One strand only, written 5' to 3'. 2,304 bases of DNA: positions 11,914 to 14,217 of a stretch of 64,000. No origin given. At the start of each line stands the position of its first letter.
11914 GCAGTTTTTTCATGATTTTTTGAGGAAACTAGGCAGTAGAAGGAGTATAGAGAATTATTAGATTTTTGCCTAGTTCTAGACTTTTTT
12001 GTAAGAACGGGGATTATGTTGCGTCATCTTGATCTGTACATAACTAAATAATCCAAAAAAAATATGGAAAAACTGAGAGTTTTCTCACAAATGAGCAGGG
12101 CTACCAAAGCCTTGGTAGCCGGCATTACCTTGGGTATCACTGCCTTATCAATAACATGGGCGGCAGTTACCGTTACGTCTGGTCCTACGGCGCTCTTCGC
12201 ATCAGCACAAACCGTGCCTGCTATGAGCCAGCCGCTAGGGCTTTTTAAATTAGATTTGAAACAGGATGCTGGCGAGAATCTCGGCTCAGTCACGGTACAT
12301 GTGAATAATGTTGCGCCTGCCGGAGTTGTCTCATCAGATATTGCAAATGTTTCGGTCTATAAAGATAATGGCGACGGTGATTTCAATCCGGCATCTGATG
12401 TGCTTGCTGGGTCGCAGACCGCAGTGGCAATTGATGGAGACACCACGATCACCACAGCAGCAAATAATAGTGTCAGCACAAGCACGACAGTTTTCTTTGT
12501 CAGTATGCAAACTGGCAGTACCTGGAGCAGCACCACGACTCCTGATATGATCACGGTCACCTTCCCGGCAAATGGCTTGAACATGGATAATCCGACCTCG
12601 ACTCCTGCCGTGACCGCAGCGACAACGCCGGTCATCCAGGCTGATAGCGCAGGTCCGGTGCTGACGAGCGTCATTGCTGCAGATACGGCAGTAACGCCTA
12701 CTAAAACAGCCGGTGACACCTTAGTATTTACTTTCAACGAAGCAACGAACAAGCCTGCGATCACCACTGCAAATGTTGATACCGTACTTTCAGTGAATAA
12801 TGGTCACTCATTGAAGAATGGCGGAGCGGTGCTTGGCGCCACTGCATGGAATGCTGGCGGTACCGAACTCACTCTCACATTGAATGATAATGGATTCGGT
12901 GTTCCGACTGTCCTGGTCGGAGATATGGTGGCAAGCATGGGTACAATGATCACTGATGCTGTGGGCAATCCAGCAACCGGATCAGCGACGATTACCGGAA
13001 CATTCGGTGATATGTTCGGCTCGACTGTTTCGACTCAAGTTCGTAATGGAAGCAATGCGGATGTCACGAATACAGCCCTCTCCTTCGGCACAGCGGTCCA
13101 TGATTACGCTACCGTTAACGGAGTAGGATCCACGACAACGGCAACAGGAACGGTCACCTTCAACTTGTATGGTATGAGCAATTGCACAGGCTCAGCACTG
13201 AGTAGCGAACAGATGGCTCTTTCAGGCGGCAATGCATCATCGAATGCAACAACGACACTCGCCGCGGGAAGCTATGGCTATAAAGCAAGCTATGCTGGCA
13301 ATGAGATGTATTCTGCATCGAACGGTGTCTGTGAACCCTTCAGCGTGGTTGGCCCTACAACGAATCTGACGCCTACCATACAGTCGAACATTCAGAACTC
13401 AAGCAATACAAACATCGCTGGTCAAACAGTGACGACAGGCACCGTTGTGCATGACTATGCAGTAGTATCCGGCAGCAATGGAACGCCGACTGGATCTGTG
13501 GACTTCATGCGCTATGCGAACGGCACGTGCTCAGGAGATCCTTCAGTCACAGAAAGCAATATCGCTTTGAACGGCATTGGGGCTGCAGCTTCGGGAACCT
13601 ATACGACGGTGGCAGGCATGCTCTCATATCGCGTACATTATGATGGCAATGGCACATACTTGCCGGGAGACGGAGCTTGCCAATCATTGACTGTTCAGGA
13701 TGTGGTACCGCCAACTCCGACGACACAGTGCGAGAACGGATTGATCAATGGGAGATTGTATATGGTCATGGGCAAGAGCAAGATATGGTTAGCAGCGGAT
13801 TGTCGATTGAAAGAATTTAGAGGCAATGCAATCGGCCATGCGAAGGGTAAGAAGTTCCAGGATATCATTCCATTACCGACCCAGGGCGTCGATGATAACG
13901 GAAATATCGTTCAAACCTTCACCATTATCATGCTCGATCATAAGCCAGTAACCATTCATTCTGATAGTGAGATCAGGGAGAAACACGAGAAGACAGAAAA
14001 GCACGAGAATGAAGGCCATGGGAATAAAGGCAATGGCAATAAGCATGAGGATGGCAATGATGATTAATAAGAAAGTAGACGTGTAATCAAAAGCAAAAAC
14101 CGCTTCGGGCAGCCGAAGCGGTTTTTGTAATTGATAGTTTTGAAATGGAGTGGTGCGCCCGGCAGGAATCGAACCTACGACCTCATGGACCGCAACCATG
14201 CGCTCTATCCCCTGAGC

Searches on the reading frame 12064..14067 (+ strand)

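Call 78: search_protein_families(library=pfam, proteins=[window:12064-14067:+], max_evalue=0.01)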
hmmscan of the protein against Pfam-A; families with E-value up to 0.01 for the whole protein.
window:12064-14067:+ (667 aa): 1 family
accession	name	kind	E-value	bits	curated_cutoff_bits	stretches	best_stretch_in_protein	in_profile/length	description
PF16640.11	Big_3_5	-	1.1e-06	29.5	35.5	2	335-421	4-80/88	Bacterial Ig-like domain (group 3)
